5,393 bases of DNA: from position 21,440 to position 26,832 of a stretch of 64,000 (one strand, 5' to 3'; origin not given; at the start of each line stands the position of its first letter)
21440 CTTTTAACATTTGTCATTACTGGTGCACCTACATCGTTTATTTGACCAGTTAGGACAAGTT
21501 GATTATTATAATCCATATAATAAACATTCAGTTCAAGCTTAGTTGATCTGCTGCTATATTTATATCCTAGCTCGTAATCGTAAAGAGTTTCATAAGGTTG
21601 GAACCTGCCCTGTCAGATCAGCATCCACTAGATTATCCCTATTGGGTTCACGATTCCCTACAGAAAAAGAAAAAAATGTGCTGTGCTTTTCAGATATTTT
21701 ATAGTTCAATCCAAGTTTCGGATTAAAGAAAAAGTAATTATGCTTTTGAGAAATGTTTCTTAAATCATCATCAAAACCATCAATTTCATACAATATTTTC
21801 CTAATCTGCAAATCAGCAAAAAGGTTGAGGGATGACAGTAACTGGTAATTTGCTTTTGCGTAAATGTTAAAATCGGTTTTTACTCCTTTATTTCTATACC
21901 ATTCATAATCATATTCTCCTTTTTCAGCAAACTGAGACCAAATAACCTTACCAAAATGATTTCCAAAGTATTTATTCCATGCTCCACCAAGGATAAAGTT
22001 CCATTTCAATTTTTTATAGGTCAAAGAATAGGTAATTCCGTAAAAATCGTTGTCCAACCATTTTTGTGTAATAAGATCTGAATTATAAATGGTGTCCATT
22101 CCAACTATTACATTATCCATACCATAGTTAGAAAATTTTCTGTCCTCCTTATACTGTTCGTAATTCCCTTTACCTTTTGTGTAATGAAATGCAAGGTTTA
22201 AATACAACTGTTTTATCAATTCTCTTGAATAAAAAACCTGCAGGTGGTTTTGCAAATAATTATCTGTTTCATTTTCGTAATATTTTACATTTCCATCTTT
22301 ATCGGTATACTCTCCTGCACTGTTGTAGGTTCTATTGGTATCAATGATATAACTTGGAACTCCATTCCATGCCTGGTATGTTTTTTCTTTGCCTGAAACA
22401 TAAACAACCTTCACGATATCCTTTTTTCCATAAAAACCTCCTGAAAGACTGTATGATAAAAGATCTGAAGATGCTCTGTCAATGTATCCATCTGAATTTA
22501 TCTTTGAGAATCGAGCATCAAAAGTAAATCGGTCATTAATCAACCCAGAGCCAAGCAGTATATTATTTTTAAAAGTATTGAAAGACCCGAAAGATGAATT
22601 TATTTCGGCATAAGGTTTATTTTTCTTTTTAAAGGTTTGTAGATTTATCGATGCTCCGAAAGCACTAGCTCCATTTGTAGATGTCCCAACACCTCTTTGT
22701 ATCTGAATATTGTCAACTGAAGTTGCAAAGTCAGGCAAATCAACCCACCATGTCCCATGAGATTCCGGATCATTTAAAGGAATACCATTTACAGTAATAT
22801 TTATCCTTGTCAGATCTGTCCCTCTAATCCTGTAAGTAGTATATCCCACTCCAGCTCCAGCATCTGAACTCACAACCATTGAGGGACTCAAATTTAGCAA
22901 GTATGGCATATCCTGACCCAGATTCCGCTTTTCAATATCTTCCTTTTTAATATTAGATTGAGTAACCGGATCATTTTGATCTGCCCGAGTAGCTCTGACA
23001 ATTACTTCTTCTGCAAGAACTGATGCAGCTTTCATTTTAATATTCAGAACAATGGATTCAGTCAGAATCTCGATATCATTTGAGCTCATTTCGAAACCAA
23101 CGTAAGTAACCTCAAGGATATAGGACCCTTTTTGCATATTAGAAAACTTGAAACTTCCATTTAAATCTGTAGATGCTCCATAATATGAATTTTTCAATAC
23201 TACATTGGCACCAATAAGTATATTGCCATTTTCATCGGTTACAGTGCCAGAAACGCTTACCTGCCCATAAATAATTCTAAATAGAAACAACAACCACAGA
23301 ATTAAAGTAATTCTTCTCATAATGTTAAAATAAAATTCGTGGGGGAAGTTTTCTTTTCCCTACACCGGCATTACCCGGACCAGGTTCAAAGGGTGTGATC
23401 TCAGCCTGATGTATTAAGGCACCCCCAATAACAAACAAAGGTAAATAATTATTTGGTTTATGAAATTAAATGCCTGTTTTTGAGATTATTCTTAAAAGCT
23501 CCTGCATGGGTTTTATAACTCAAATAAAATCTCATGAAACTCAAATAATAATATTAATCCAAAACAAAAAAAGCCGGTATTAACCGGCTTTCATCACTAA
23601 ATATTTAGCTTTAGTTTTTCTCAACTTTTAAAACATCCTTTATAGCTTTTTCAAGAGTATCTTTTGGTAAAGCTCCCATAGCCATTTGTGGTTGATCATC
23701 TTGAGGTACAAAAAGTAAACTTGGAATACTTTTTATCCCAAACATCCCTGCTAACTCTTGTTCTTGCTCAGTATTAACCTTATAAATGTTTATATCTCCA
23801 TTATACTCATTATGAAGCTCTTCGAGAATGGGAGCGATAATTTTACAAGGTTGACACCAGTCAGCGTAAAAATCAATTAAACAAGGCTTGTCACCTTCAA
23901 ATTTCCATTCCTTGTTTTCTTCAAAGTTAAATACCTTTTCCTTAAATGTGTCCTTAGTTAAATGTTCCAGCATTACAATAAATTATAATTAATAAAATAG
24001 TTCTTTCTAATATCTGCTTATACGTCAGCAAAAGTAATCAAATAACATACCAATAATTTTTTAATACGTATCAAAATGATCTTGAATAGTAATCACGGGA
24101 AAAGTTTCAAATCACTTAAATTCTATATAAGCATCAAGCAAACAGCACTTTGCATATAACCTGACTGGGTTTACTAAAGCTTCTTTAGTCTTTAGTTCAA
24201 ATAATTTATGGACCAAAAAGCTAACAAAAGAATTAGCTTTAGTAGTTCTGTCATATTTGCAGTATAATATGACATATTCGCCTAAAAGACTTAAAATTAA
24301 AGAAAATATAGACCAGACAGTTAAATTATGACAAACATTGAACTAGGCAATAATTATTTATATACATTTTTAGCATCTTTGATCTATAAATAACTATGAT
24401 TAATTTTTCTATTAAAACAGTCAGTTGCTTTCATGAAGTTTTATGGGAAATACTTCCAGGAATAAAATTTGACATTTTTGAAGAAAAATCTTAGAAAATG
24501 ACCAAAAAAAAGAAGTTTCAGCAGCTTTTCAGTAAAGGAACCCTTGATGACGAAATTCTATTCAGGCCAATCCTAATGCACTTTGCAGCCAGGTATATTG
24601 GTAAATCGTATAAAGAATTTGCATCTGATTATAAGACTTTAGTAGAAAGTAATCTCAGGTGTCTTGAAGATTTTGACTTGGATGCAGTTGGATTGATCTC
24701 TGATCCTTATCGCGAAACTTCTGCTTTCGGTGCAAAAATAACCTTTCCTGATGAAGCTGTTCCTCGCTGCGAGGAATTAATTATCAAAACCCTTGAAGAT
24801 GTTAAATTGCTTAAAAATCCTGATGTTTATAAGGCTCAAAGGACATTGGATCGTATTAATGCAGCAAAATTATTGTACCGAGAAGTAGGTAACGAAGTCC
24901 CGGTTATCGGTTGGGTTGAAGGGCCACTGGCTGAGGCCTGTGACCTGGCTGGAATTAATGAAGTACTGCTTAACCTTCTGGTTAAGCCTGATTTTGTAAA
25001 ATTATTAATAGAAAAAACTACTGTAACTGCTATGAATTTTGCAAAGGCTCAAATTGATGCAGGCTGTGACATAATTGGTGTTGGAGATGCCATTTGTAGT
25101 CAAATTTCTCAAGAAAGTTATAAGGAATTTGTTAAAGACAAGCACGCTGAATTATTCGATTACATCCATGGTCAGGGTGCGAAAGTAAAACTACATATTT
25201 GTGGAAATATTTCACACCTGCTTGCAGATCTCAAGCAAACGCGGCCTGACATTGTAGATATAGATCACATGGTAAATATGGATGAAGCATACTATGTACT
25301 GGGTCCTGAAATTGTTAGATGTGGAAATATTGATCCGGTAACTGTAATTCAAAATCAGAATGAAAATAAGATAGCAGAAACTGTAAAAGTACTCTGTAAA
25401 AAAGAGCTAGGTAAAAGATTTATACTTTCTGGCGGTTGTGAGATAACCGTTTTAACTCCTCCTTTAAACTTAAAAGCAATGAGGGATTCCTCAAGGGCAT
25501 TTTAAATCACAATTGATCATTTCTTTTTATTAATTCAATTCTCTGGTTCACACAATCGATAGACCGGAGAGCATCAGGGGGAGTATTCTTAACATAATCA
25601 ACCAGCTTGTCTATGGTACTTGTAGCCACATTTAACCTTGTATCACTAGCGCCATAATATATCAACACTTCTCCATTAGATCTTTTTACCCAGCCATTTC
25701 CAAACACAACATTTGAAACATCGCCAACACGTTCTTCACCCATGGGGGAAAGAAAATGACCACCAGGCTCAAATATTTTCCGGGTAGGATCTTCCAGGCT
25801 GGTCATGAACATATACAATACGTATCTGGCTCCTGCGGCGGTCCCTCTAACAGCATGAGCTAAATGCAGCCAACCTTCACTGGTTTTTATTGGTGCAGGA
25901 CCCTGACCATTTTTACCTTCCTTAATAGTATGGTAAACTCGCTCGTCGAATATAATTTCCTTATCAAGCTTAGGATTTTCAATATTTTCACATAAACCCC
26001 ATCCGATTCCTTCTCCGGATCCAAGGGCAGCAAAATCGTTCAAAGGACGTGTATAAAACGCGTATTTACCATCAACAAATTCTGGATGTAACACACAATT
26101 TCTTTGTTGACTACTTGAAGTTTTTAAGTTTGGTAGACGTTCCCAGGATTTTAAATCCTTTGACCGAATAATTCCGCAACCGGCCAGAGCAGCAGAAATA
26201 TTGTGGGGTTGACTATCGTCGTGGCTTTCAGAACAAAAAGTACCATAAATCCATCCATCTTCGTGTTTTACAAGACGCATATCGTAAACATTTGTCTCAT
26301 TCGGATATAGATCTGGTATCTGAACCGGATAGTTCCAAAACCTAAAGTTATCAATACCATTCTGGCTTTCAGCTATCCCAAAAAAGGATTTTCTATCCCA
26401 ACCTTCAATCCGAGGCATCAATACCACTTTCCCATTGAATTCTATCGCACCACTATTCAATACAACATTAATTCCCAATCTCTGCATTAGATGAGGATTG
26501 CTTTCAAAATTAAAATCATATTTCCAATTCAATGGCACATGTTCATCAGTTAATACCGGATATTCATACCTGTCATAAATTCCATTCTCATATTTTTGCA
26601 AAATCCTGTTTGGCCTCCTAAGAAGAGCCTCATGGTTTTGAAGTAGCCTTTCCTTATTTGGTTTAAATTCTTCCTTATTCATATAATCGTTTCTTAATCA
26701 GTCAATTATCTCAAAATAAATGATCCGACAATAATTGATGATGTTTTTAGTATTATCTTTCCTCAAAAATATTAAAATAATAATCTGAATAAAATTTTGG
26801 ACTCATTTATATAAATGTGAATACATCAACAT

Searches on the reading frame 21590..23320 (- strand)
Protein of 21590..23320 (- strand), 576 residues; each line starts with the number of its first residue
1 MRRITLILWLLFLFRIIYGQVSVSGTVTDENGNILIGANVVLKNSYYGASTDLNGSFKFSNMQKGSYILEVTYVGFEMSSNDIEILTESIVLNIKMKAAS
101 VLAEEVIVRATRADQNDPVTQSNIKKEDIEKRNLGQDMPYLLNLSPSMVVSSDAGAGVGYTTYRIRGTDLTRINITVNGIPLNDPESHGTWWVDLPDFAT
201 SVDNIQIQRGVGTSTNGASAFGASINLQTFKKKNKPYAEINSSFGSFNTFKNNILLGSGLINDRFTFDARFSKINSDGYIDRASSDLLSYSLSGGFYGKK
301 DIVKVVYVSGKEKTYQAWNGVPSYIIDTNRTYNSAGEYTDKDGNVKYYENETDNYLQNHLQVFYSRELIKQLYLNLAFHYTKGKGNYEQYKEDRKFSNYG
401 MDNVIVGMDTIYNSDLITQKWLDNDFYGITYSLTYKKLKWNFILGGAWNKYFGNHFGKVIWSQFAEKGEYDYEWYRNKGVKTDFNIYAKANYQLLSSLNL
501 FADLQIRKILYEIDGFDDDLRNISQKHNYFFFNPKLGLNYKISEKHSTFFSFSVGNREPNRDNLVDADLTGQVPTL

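Call 63: search_protein_families(library=pfam, proteins=[window:21590-23320:-], max_evalue=0.00001)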
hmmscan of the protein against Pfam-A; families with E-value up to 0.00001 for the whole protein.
window:21590-23320:- (576 aa): 5 families
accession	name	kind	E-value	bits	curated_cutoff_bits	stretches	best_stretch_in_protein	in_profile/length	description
PF13715.12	CarbopepD_reg_2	-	1.8e-18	66.8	32.2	1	23-108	1-88/88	CarboxypepD_reg-like domain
PF13620.12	CarboxypepD_reg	-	4.7e-14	52.9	32.3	1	22-86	1-70/82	Carboxypeptidase regulatory-like domain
PF07715.20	Plug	-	4.1e-11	43.8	23.9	1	117-223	5-106/107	TonB-dependent Receptor Plug Domain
PF00593.30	TonB_dep_Rec_b-barrel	-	6.7e-07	29.9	27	1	316-566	22-251/436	TonB dependent receptor-like, beta-barrel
PF09430.16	EMC7_beta-sandw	-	1.7e-06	28.7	26.6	1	34-101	6-75/122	ER membrane protein complex subunit 7, beta-sandwich domain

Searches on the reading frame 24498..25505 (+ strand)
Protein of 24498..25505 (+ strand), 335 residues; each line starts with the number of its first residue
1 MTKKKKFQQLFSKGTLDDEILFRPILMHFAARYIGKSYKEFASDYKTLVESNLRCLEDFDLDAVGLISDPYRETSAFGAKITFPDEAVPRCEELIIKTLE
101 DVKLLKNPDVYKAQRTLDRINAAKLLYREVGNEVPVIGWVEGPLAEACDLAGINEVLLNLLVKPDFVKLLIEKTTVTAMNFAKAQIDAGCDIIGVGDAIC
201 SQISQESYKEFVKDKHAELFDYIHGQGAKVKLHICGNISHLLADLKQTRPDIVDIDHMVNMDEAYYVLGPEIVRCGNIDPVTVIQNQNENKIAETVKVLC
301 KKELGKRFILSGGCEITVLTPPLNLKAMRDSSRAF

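Call 63: search_protein_families(library=pfam, proteins=[window:24498-25505:+], max_evalue=0.00001)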
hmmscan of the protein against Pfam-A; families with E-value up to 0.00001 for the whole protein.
window:24498-25505:+ (335 aa): 1 family
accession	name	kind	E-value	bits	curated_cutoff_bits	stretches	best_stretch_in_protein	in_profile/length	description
PF01208.23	URO-D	-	3e-60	204.5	23.9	1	26-333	30-344/346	Uroporphyrinogen decarboxylase (URO-D)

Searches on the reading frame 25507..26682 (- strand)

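Call 63: search_protein_families(library=pfam, proteins=[window:25507-26682:-], max_evalue=0.00001)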
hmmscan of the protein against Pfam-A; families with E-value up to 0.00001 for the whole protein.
window:25507-26682:- (391 aa): 1 family
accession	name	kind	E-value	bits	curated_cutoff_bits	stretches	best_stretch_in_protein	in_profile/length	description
PF04041.19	Glyco_hydro_130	-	1.4e-23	83.8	26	1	73-365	40-319/320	beta-1,4-mannooligosaccharide phosphorylase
